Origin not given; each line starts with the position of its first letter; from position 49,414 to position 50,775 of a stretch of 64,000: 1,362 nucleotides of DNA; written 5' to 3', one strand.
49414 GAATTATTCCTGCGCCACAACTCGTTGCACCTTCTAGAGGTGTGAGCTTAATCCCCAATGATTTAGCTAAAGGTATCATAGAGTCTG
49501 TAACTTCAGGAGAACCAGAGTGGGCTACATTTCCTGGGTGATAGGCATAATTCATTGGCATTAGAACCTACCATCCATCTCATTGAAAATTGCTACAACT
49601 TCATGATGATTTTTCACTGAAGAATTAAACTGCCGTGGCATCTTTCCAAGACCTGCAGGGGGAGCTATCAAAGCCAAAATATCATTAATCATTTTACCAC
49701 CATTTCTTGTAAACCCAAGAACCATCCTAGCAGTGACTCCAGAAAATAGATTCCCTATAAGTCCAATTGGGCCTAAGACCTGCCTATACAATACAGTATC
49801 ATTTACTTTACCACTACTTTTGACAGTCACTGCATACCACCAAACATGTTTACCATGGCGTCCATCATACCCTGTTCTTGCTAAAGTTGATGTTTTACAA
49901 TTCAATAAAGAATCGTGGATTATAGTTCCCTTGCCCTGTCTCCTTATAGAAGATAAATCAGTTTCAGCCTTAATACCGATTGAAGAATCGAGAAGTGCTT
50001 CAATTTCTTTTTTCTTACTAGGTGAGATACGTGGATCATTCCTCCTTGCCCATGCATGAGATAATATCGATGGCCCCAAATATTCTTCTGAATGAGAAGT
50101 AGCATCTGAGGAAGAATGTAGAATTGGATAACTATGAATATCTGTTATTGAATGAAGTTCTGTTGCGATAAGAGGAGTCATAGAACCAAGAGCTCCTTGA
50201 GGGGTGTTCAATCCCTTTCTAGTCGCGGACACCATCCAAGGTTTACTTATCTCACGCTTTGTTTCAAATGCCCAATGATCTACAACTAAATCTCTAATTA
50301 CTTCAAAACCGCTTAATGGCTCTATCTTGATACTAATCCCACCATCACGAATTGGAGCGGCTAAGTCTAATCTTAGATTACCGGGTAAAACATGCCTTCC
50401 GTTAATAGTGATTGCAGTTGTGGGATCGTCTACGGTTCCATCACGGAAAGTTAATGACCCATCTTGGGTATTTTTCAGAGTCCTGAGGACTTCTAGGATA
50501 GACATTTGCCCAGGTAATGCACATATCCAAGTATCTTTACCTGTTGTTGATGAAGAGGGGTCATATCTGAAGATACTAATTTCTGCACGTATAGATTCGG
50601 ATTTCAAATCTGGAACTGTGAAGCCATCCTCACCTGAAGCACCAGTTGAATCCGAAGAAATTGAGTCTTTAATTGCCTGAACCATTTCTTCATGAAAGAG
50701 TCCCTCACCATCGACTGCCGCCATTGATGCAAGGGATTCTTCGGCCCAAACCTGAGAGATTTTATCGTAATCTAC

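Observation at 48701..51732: Two-gene unit: tandem-flavodoxin::SdhB-like fusion coupled to an HdrB/SdhE-like protein, both stripped of Fe-S cysteines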

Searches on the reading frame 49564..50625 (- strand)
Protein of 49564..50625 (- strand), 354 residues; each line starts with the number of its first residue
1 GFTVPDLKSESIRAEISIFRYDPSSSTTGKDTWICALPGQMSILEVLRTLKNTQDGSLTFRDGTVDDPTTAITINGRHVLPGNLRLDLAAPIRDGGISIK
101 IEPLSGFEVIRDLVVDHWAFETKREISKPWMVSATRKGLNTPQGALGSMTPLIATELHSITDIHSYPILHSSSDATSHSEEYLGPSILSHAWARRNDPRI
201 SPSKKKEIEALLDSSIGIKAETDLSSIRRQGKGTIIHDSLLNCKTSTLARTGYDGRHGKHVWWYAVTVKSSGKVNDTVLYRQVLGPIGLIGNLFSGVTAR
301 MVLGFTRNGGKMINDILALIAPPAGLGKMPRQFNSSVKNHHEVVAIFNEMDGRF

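Call 7: find_homologous_proteins(query=window:49564-50625:-, max_evalue=0.001)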
Query window:49564-50625:- (354 aa): 315 proteins with E <= 0.001 among 3994 candidates; the best 120 are listed.
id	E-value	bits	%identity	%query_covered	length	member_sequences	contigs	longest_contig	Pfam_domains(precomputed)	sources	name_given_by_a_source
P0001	6.3e-223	757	95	100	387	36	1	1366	PF13085.12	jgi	jgi:succinate dehydrogenase/fumarate reductase-like Fe-S protein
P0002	2.5e-220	749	92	100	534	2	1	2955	PF13085.12,PF00258.31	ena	-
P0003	9.2e-219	744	93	100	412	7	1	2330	PF13085.12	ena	-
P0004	7.8e-195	665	80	100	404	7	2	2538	PF13085.12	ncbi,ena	-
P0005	9.0e-171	586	72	99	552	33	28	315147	PF13085.12,PF00258.31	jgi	jgi:flavodoxin/succinate dehydrogenase/fumarate reductase-like Fe-S protein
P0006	5.0e-162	557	91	76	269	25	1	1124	-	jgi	jgi:hypothetical protein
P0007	2.7e-161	555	67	100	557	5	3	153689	PF13085.12,PF00258.31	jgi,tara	tara:strand:+ start:2223 stop:3896 length:1674 start_codon:yes stop_codon:yes gene_type:complete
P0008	4.3e-161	554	67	100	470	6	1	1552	PF13085.12,PF00258.31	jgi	jgi:succinate dehydrogenase/fumarate reductase-like Fe-S protein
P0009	5.8e-161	554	66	100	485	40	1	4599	PF13085.12,PF00258.31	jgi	-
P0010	8.0e-161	553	67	100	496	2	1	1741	PF13085.12,PF00258.31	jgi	jgi:succinate dehydrogenase/fumarate reductase-like Fe-S protein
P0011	2.4e-160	552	67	100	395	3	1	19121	PF13085.12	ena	-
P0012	3.2e-159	548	66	100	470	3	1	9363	PF13085.12,PF00258.31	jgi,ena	-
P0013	1.2e-157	543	66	100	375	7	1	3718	PF13085.12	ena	-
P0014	2.2e-157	542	67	100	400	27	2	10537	PF13085.12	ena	-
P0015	9.8e-157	540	66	100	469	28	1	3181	PF13085.12,PF00258.31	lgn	-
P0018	1.6e-156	539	67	97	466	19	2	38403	PF13370.12,PF13085.12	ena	-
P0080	1.5e-147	509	61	100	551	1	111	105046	PF13085.12,PF00258.31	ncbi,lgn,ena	-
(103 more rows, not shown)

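Call 9: search_solved_structures(query=window:49564-50625:-, max_evalue=0.01, show_alignments=2)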
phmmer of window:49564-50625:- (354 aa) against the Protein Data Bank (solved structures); distinct sequences matched with E-value up to 0.01: 13.
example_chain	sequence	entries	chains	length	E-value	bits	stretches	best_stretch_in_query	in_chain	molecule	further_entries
2wp9_B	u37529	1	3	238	1.4e-06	30.9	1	13-133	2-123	SUCCINATE DEHYDROGENASE IRON-SULFUR SUBUNIT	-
1nek_B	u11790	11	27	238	1.4e-06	30.9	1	13-138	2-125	Succinate dehydrogenase iron-sulfur protein | SUCCINATE DEHYDROGENASE IRON-SULFUR SUBUNIT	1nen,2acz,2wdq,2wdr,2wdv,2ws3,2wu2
1kf6_B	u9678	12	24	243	1.1e-05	28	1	15-218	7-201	FUMARATE REDUCTASE IRON-SULFUR PROTEIN | Fumarate reductase iron-sulfur subunit | Fumarate reductase (Anaerobic), Fe-S subunit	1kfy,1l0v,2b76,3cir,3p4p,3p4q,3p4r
6lum_B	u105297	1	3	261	0.0002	23.8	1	6-134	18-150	Succinate dehydrogenase subunit B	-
9lig_B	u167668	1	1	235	0.00067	22.1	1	42-218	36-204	Succinate dehydrogenase [ubiquinone] iron-sulfur subunit, mitochondrial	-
9kq3_B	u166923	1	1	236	0.00067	22.1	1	42-218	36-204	Succinate dehydrogenase [ubiquinone] iron-sulfur subunit, mitochondrial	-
9kpt_B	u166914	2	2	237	0.00067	22.1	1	42-226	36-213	Succinate dehydrogenase [ubiquinone] iron-sulfur subunit, mitochondrial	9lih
9kps_B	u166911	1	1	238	0.00068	22.1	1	42-218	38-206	Succinate dehydrogenase [ubiquinone] iron-sulfur subunit, mitochondrial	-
9qdl_B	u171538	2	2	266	0.00087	21.8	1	42-226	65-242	Succinate dehydrogenase [ubiquinone] iron-sulfur subunit, mitochondrial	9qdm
1zoy_B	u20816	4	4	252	0.0055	19.1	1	16-197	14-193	Iron-sulfur protein | Succinate dehydrogenase [ubiquinone] iron-sulfur subunit, mitochondrial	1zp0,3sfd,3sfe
3abv_B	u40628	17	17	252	0.0055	19.1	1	16-197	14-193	Succinate dehydrogenase [ubiquinone] iron-sulfur subunit, mitochondrial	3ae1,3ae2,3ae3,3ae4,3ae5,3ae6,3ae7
8gs8_B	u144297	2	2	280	0.0062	19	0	16-199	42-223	Succinate dehydrogenase [ubiquinone] iron-sulfur subunit, mitochondrial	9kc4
4ytp_B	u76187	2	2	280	0.0075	18.7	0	16-197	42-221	Succinate dehydrogenase [ubiquinone] iron-sulfur subunit, mitochondrial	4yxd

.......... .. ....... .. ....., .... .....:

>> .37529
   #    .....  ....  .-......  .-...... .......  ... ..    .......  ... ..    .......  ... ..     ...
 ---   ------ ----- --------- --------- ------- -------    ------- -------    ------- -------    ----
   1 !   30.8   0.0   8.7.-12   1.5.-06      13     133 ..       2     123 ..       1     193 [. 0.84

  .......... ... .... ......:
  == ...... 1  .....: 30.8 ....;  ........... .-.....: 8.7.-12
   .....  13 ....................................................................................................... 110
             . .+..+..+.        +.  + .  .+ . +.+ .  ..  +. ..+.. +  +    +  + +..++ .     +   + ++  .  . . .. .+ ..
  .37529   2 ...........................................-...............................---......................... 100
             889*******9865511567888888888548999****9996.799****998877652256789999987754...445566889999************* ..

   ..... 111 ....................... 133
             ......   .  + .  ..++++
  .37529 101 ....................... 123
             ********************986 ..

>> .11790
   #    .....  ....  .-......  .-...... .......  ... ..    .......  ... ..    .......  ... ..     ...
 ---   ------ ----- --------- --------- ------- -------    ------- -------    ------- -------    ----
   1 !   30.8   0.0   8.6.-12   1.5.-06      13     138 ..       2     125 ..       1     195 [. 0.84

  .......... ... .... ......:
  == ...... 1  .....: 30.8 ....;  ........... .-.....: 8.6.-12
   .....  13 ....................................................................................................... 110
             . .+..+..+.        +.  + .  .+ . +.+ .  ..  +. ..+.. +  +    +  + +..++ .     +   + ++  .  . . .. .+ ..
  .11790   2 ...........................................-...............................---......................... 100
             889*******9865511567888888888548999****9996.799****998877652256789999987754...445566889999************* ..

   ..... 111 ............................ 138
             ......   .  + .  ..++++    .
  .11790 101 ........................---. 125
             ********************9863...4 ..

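Call 15: find_encoding_contigs(protein=P0005, flank=10000, max_places=3)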
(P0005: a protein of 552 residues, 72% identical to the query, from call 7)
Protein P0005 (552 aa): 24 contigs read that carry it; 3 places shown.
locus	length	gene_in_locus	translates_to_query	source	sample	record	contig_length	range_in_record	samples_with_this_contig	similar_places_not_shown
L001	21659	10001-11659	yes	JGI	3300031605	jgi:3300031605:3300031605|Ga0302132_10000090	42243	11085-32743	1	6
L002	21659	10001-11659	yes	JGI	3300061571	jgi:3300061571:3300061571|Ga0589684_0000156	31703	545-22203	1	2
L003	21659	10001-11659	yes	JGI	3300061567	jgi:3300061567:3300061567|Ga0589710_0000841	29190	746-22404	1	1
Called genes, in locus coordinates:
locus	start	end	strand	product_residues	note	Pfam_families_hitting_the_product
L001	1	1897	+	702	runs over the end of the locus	PF00082:Peptidase_S8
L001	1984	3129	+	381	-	PF00155:Aminotran_1_2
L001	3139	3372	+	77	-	-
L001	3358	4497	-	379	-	-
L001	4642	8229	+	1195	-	PF11614:FixG_C (faint)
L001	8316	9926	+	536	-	PF00118:Cpn60_TCP1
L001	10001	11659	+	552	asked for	PF00258:Flavodoxin_1, PF13085:Fer2_3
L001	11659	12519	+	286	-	PF02754:CCG (faint)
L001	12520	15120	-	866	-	PF00270:DEAD, PF04851:ResIII, PF22590:Cas3-like_C_2 (faint), PF00271:Helicase_C, PF02732:ERCC4, PF14520:HHH_5 (faint)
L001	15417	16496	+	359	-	PF00297:Ribosomal_L3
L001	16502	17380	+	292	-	PF00573:Ribosomal_L4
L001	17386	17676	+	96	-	PF00276:Ribosomal_L23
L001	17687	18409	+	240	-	PF00181:Ribosomal_L2_N (faint), PF03947:Ribosomal_L2_C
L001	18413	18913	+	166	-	PF00203:Ribosomal_S19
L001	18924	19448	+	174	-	PF00237:Ribosomal_L22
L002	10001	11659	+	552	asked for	PF00258:Flavodoxin_1, PF13085:Fer2_3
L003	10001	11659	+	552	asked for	PF00258:Flavodoxin_1, PF13085:Fer2_3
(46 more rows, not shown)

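Call 16: find_encoding_contigs(protein=P0080, flank=10000, max_places=3)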
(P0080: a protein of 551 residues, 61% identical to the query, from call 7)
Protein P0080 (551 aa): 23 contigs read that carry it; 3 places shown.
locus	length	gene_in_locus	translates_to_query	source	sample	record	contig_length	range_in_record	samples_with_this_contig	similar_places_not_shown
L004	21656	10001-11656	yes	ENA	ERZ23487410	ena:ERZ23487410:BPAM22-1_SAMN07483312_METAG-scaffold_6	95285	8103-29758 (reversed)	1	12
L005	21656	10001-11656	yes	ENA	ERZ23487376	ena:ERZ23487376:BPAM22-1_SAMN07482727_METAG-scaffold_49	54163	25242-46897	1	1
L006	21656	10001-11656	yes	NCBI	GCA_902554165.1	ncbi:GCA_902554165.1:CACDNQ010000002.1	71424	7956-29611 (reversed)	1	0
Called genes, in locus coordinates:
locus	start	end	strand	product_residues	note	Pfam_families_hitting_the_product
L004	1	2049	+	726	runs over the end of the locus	PF00082:Peptidase_S8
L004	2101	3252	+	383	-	PF00155:Aminotran_1_2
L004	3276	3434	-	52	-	-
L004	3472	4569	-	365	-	-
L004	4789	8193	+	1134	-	-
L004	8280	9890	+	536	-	PF00118:Cpn60_TCP1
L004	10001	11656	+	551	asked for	PF00258:Flavodoxin_1, PF13085:Fer2_3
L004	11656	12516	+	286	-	PF02754:CCG (weak)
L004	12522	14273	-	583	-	PF04851:ResIII, PF00270:DEAD, PF21210:RNA_helicase_helical (faint), PF00271:Helicase_C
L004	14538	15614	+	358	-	PF00297:Ribosomal_L3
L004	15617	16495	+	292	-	PF00573:Ribosomal_L4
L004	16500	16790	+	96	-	PF00276:Ribosomal_L23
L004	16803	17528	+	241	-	PF00181:Ribosomal_L2_N (faint), PF03947:Ribosomal_L2_C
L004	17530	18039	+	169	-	PF00203:Ribosomal_S19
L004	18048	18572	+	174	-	PF00237:Ribosomal_L22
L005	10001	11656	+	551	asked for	PF00258:Flavodoxin_1, PF13085:Fer2_3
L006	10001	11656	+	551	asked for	PF00258:Flavodoxin_1, PF13085:Fer2_3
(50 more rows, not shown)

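Call 33: search_protein_representatives(alignment_id=A1)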
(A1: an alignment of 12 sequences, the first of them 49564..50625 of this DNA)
Query: 12 sequences, 393 profile positions. Proteins with E-value up to 0.001 (for the whole library): 478; up to 1e-10: 62; up to 1e-30: 21. The best 150 are listed.
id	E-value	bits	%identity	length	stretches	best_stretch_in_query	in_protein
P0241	8.8e-194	660.2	-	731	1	5-393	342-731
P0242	3.7e-162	556.0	-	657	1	5-393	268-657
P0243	2.2e-129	448.2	-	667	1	4-389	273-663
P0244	1.2e-114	399.6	-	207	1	187-393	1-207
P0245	3.3e-110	385.0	-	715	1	6-393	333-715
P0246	1.6e-104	366.3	-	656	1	5-393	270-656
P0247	4.1e-102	358.3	-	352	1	4-283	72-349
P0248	1.9e-99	349.6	-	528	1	13-393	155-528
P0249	6.7e-96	337.9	-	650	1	5-393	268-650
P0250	1.8e-94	333.2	-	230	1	180-362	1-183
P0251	6.6e-90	318.2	-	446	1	2-392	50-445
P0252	7.6e-87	308.1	-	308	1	87-393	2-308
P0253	2.7e-83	296.4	-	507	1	7-378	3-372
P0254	5.7e-80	285.5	-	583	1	36-392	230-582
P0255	1.0e-67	245.1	-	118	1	277-393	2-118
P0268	8.5e-22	93.9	-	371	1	27-312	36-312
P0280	5.1e-16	74.9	-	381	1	29-249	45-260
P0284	6.2e-15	71.3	-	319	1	55-322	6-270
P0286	2.9e-14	69.1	-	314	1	52-242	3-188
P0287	6.9e-14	67.9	-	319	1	54-241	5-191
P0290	2.7e-13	65.9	-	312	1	52-240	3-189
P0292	4.1e-13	65.3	-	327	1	49-240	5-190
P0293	7.9e-13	64.4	-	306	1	53-241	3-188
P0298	1.5e-12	63.5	-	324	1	51-246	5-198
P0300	7.8e-12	61.1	-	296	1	34-256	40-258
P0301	7.8e-12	61.1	-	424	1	75-318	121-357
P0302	7.7e-11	57.8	-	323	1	47-249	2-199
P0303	1.3e-10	57.1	-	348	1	51-243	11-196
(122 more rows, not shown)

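Call 36: predict_structure(alignment_id=A3)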
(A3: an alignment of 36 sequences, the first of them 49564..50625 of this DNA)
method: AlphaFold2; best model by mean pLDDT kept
length: 354 residues; sequences in the alignment: 36
mean_pLDDT: 35.2   pTM: 0.23
mean pLDDT of the five models: 35.2, 35.2, 35.0, 34.4, 33.1
residues with pLDDT >= 90: 0; 70-90: 2; 50-70: 39; < 50: 313
segments of 3 or more residues with pLDDT < 50: 1-15, 19-29, 31-34, 56-98, 100-187, 192-194, 196-199, 216-354
pLDDT, mean of each block of 10 residues (from residue 1): 31 48 41 50 52 47 39 38 37 43 35 24 26 21 27 28 27 31 48 50 64 46 24 34 38 30 26 23 28 31 27 34 27 29 30 30
secondary structure, 60 per line:
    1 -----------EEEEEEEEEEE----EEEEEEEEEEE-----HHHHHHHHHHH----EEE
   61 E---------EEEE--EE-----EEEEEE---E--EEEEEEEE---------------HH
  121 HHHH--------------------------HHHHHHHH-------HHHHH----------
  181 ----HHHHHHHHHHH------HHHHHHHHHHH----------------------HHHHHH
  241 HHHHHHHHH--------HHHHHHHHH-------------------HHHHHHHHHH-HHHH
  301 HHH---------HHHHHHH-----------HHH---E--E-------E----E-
elements in order: E12-22 E27-37 H43-53 E58-61 E71-74 E84-89 E96-103 H119-124 H151-158 H166-170 H185-195 H202-212 H235-249 H258-266 H286-295 H297-303 H313-319

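Call 44: find_related_loci(query=A4, collection=genome_contigs, flank=10000)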
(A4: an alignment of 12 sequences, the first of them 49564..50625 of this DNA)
Query A4 (354 aa) in genome_contigs; peptide patterns used: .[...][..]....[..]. (x = any residue, [..] = any of these).
244 stretches matched a pattern; 234 encode a relative of the query (tblastn E <= 1e-3); the best 80 are kept; 80 distinct loci.
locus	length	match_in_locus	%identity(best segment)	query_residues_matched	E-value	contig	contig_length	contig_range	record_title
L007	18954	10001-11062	96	1-354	0e+0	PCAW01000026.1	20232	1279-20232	MAG: Methanobacteriota archaeon isolate NP128 37382, whole genome shotgun sequence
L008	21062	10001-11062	93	1-354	0e+0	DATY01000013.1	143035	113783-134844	MAG TPA_asm: Euryarchaeota archaeon UBA605 UBA605_contig_2652, whole genome shotgun sequence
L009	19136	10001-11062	95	1-354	0e+0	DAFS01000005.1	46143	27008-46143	MAG TPA_asm: Euryarchaeota archaeon UBA89 UBA89_contig_22942, whole genome shotgun sequence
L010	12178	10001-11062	92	1-354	0e+0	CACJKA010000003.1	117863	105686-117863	uncultured Candidatus Poseidoniales archaeon isolate AG-447-I14 genome assembly, contig: AG-447-I14_NODE_3, whole genome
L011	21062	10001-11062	91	1-354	0e+0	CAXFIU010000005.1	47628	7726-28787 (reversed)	MAG TPA_asm: uncultured Candidatus Poseidoniales archaeon isolate ERR599081_maxbin2_15 genome assembly, contig: ERZ84128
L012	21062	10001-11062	91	1-354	0e+0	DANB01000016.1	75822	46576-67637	MAG TPA_asm: Euryarchaeota archaeon UBA439 UBA439_contig_10681, whole genome shotgun sequence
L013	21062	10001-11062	87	1-354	0e+0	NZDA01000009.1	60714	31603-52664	MAG: Methanobacteriota archaeon isolate ARS1134 1712, whole genome shotgun sequence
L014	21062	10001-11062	82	1-354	0e+0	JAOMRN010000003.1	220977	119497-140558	Methanobacteriota archaeon isolate AH-273-K03 AH-273-K03_NODE_3, whole genome shotgun sequence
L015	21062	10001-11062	81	1-354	0e+0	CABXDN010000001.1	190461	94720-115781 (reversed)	uncultured Candidatus Poseidoniales archaeon isolate AG-313-L18 genome assembly, contig: AG-313-L18_NODE_1, whole genome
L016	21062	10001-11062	81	1-354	0e+0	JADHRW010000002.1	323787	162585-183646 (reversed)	MAG: Candidatus Thalassarchaeum sp. isolate BS30m-G33 BS307-30m-C5, whole genome shotgun sequence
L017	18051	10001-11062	81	1-354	0e+0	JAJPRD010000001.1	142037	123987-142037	MAG: Candidatus Thalassarchaeaceae archaeon isolate MAG_45 20082D-01-04-S10-L004-001_8, whole genome shotgun sequence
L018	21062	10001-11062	81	1-354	0e+0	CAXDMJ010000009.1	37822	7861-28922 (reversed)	MAG TPA_asm: uncultured Candidatus Poseidoniales archaeon isolate SRR5788345_binner13_Refined_12 genome assembly, contig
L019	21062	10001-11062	71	1-354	0e+0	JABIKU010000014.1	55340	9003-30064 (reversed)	MAG: Methanobacteriota archaeon isolate SI054_bin56 k141_301062, whole genome shotgun sequence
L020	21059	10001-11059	71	2-354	3e-179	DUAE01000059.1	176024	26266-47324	MAG TPA_asm: Candidatus Poseidoniales archaeon isolate UWMA-0266 NODE_98_length_176024_cov_1.393406, whole genome shotgu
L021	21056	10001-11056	72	3-354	3e-179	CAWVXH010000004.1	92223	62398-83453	MAG TPA_asm: uncultured Candidatus Poseidoniales archaeon isolate ERR3589593_concoct_140 genome assembly, contig: ERZ751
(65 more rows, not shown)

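Call 47: list_cluster_members(proteins=[P0243, P0245, P0246, P0248, P0249, P0251, P0254, P0268, P0280, P0284])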
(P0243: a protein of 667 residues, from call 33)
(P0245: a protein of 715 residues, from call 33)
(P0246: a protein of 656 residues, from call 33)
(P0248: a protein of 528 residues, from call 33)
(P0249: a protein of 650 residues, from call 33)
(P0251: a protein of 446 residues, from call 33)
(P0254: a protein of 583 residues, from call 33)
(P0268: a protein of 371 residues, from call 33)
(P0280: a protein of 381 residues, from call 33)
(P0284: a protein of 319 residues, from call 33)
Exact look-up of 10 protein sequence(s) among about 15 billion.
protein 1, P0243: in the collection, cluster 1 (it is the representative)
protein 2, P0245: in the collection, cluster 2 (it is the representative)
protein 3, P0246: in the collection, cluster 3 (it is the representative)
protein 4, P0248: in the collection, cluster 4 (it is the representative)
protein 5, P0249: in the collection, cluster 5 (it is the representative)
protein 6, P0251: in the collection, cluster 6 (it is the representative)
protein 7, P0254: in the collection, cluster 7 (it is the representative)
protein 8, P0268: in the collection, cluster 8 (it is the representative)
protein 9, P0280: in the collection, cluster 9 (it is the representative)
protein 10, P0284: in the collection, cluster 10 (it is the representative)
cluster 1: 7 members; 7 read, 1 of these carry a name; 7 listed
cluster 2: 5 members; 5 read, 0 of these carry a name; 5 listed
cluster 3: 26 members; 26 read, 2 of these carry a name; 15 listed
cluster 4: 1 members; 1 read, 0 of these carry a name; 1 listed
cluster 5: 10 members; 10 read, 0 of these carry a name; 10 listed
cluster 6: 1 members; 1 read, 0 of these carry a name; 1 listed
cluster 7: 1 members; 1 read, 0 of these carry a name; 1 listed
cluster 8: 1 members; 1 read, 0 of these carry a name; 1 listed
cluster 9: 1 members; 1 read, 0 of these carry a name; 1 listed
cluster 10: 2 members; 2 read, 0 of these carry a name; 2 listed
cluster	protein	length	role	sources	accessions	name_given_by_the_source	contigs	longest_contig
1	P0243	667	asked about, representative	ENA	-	-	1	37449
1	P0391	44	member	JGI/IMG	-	hypothetical protein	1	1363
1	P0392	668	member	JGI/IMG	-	-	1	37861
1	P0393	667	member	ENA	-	-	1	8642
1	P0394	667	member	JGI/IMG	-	-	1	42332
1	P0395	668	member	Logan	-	-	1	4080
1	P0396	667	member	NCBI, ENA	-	-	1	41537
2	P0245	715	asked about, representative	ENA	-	-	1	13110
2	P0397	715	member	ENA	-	-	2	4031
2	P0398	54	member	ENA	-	-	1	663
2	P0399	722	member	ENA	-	-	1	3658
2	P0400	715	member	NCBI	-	-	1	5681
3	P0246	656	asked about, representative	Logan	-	-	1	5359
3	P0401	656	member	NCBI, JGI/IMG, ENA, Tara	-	strand:+ start:2361 stop:4331 length:1971 start_codon:yes stop_codon:yes ...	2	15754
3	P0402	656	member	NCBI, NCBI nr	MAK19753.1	MAG: hypothetical protein CMA05_00380 [Euryarchaeota archaeon] | hypothetical protein [Euryarchaeota archaeon]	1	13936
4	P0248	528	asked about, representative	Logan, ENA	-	-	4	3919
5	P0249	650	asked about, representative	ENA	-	-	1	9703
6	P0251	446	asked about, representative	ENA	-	-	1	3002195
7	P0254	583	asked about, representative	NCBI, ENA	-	-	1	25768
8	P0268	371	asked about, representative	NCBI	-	-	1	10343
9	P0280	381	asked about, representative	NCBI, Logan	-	-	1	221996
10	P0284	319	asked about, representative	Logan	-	-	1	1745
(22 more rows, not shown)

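Call 48: find_encoding_contigs(protein=P0251, flank=10000, max_places=2)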
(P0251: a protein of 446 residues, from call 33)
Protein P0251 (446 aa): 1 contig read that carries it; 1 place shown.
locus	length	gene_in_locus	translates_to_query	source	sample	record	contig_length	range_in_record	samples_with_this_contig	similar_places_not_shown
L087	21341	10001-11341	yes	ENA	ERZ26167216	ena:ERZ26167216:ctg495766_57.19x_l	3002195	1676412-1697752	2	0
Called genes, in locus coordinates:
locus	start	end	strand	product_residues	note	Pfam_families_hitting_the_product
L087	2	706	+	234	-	-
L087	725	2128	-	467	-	-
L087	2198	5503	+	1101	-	-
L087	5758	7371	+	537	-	PF00118:Cpn60_TCP1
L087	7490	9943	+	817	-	PF13091:PLDc_2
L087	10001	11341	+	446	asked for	PF13085:Fer2_3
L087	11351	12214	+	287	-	PF02754:CCG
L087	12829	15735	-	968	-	PF00270:DEAD, PF04851:ResIII, PF00271:Helicase_C, PF02732:ERCC4, PF12826:HHH_2, PF14520:HHH_5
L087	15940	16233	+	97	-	PF02566:OsmC (weak)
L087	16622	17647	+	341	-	PF00297:Ribosomal_L3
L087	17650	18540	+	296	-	PF00573:Ribosomal_L4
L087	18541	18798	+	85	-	PF00276:Ribosomal_L23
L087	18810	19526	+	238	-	PF03947:Ribosomal_L2_C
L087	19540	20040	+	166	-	PF00203:Ribosomal_S19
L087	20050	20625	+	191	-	PF00237:Ribosomal_L22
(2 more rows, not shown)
